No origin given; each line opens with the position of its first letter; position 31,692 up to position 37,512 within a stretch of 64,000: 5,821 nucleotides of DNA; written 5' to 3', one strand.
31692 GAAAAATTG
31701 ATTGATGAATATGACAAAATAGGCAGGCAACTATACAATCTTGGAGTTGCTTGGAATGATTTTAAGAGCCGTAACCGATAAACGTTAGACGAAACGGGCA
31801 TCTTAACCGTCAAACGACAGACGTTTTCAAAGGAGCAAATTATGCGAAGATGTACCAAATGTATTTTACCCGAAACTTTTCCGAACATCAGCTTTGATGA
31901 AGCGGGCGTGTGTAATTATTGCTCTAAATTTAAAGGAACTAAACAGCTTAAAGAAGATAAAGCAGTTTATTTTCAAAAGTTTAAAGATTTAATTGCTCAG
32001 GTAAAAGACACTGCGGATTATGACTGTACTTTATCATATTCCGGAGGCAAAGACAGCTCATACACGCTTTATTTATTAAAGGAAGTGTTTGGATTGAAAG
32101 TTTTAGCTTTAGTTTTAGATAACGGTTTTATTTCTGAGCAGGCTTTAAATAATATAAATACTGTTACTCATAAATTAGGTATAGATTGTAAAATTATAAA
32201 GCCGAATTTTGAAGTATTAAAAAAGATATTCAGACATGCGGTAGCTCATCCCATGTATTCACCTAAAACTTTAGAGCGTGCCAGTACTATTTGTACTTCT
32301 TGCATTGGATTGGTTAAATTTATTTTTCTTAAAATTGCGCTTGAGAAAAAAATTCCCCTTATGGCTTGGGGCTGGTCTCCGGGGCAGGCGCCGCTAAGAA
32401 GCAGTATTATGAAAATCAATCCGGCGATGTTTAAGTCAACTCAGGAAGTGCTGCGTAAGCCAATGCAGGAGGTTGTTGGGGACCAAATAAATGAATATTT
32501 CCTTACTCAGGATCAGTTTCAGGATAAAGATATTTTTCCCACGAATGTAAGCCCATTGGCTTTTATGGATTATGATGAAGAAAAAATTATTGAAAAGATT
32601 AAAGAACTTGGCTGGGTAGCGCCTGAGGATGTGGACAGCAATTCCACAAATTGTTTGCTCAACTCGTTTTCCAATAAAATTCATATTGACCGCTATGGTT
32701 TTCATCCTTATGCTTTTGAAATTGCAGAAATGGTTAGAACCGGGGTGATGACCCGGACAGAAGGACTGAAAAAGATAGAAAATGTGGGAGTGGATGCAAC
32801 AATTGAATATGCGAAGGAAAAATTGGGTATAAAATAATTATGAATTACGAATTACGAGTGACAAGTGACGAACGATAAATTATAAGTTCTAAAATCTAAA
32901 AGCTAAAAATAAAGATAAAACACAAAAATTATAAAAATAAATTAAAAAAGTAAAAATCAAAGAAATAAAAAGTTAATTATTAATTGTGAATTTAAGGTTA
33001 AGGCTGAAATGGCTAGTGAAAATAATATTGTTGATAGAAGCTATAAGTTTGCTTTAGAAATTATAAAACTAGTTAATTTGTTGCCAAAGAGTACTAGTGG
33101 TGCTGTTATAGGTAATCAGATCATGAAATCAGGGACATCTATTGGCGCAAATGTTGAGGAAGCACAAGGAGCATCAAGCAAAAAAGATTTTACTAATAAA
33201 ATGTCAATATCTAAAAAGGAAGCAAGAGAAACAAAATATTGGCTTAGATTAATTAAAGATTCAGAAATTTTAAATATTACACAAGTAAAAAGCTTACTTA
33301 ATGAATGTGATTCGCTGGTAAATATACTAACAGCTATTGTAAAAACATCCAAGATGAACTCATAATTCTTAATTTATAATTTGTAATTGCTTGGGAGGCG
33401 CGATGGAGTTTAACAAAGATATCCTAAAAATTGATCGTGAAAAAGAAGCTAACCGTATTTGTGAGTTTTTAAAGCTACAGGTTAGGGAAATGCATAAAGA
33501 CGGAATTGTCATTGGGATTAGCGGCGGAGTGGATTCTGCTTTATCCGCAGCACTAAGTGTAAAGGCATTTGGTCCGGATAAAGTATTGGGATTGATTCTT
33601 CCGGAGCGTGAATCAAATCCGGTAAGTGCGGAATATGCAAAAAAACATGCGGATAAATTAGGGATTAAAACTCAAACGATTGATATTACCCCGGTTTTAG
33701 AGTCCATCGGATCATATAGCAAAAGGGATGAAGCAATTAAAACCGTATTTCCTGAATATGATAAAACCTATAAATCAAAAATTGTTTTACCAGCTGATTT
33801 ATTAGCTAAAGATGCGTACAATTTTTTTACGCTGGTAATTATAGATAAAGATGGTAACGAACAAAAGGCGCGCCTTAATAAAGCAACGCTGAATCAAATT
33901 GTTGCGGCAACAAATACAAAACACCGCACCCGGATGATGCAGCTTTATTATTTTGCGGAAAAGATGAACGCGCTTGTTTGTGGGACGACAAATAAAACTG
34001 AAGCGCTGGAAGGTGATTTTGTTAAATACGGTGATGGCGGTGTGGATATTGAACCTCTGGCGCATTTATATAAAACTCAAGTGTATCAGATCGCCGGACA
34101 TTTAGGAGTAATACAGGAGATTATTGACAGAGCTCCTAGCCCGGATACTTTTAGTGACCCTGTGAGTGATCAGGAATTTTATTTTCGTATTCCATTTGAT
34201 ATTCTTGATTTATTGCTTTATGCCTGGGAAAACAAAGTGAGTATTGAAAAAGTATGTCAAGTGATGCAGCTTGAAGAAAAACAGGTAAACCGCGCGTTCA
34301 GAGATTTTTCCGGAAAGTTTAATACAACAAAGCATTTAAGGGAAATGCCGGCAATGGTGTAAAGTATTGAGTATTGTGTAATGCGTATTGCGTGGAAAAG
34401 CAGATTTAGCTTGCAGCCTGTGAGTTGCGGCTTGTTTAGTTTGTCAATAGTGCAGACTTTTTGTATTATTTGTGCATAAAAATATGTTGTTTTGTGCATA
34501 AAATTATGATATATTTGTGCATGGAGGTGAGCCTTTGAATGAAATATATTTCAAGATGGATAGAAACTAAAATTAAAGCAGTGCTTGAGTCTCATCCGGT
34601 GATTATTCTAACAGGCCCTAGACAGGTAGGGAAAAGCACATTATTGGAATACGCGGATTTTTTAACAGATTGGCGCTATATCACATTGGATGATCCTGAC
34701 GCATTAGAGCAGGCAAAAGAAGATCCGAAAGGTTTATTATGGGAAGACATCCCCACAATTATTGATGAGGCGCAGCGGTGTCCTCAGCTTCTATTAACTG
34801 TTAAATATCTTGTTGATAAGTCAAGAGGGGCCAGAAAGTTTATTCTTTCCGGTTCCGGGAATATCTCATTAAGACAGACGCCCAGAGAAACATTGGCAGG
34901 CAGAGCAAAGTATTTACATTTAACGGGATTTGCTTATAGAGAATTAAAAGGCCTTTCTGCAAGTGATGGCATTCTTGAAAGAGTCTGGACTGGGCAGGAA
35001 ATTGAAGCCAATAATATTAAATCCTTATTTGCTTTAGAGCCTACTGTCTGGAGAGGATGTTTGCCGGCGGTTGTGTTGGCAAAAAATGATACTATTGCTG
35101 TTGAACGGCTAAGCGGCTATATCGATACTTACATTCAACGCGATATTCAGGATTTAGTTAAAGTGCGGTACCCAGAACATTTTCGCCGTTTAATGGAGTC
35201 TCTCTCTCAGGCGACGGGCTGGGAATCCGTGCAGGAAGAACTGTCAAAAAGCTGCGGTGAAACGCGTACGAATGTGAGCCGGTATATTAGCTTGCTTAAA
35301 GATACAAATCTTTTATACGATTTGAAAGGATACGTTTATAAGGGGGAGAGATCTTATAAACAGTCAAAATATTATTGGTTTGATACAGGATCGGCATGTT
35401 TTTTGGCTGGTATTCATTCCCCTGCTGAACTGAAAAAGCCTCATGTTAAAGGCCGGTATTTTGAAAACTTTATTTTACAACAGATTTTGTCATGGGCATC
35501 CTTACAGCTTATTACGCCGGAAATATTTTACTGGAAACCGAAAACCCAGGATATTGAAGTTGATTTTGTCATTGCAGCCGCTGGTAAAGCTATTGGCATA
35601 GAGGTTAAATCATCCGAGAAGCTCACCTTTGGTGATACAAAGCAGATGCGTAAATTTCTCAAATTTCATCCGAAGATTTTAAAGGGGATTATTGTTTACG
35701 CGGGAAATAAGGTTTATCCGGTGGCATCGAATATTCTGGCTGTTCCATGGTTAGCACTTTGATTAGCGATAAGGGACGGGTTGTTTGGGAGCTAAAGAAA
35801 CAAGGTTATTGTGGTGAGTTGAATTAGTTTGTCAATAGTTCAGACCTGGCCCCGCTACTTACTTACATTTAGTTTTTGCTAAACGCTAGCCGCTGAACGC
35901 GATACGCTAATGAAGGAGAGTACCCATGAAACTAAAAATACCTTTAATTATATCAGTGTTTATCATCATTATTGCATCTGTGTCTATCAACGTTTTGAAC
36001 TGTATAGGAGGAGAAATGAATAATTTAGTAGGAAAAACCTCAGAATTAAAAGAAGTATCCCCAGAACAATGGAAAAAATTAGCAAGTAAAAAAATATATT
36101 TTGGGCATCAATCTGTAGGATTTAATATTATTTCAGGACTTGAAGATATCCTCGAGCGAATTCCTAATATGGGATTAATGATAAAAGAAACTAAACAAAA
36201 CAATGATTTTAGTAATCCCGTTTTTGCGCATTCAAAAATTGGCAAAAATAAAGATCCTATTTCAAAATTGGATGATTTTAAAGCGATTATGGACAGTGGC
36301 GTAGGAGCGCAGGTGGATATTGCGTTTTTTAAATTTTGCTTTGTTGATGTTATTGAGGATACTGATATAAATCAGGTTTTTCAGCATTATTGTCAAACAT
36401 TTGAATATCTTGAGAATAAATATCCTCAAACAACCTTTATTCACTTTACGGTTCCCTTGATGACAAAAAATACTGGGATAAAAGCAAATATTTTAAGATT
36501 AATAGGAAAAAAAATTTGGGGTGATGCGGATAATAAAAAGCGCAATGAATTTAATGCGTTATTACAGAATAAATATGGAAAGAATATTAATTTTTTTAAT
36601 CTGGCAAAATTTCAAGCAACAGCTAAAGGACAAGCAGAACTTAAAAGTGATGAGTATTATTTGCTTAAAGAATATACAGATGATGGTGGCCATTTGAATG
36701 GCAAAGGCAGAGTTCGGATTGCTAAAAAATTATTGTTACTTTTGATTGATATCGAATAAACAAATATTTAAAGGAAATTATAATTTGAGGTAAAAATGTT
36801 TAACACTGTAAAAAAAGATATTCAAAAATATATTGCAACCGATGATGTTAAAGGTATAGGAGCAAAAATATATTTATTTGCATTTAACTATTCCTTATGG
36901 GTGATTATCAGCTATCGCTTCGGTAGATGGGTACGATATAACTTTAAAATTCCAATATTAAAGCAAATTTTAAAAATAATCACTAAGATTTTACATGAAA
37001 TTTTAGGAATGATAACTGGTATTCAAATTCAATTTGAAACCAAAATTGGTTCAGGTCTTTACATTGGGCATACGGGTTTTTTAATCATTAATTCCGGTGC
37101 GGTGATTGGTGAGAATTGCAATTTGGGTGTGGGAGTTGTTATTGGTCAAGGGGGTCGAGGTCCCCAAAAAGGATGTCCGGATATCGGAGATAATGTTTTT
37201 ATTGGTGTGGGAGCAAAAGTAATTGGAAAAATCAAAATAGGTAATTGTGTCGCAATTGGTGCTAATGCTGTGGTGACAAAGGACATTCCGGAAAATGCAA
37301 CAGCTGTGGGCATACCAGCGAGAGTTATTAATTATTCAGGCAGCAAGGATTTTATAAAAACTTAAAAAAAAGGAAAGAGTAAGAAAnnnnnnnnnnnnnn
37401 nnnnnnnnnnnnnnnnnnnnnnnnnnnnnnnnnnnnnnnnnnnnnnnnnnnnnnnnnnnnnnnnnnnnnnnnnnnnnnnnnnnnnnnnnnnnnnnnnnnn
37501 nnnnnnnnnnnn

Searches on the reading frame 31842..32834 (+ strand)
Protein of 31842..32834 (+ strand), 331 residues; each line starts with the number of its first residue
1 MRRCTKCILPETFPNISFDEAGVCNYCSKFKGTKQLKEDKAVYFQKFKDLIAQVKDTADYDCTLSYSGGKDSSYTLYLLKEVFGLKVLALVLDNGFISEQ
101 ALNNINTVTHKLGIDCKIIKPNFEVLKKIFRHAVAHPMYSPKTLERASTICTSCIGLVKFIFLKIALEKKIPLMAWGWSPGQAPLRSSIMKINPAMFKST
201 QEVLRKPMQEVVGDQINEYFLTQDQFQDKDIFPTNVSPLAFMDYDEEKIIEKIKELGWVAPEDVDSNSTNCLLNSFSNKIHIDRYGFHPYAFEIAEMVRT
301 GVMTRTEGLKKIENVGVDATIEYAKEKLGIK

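Call 66: search_protein_families(library=ncbifam, proteins=[window:31842-32834:+], max_evalue=1e-10)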
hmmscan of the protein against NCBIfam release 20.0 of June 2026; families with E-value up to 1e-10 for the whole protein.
window:31842-32834:+ (331 aa): 1 family
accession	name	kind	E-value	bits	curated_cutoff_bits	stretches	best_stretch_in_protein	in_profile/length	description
TIGR03573.1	WbuX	subfamily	2.4e-49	168.6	203.2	1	1-318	1-319/344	N-acetyl sugar amidotransferase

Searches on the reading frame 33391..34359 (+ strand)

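Call 88: search_protein_families(library=ncbifam, proteins=[window:33391-34359:+], max_evalue=1e-8)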
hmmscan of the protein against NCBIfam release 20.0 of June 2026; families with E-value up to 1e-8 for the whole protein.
window:33391-34359:+ (323 aa): 6 families
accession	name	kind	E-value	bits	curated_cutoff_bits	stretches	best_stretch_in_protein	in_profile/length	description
NF002048.0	PRK00876.1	subfamily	1.8e-121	405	313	1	5-323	5-323/330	NAD(+) synthase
NF010587.0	PRK13980.1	equivalog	2.1e-63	214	255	2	166-322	106-257/267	NAD+ synthase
TIGR00552.1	nadE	equivalog_domain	2.9e-54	183.9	63.65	2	113-296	49-232/251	NAD(+) synthase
NF001979.1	PRK00768.1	equivalog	3.8e-30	105.3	250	1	169-277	128-237/266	NAD(+) synthase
NF010588.0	PRK13981.1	equivalog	5.2e-29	101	479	2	32-106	281-355/546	NAD+ synthase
NF000848.1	PRK00074.1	equivalog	7.1e-09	34.8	400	0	7-68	183-245/512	glutamine-hydrolyzing GMP synthase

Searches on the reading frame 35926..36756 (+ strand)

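Call 56: search_protein_families(library=pfam, proteins=[window:35926-36756:+], max_evalue=1)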
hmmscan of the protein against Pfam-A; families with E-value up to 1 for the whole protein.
window:35926-36756:+ (277 aa): 1 family
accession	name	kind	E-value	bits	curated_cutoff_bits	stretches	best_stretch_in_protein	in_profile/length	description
PF12864.12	DUF3822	-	0.0042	16.8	24.9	1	138-181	109-152/241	Protein of unknown function (DUF3822)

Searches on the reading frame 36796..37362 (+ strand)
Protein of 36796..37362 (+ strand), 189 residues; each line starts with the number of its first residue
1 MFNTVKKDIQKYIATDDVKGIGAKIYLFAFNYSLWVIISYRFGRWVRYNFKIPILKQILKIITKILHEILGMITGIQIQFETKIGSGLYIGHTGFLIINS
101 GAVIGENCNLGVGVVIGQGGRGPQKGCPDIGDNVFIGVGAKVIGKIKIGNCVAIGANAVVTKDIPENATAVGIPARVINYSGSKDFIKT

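Call 66: search_protein_families(library=ncbifam, proteins=[window:36796-37362:+], max_evalue=1e-10)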
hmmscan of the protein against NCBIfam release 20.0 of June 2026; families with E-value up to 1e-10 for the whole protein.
window:36796-37362:+ (189 aa): 8 families
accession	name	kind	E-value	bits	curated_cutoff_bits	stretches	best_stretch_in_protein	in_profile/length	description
NF041874.1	EPS_EpsC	equivalog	7.3e-34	116.9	150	1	33-180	27-166/168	serine O-acetyltransferase EpsC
TIGR01172.1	cysE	equivalog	1.4e-29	103.3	210.65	1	7-176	3-162/162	serine O-acetyltransferase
NF008349.0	PRK11132.1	equivalog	1.4e-19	70.2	397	1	57-182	123-248/273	serine O-acetyltransferase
NF007564.0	PRK10191.1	equivalog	4.1e-17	62.1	196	1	37-177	18-158/162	colanic acid biosynthesis acetyltransferase WcaB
TIGR04016.1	WcaB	equivalog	7e-17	61.4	194.65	1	38-177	3-142/146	colanic acid biosynthesis acetyltransferase WcaB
TIGR03570.1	NeuD_NnaD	subfamily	7.8e-17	61.5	160.8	1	74-176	104-202/202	NeuD/PglB/VioB family sugar acetyltransferase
TIGR03532.1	DapD_Ac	equivalog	3.8e-12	46.3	231.75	1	74-182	109-215/231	2,3,4,5-tetrahydropyridine-2,6-dicarboxylate N-acetyltransferase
NF007076.0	PRK09527.1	equivalog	5.9e-11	42.2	347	0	130-180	134-184/203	galactoside O-acetyltransferase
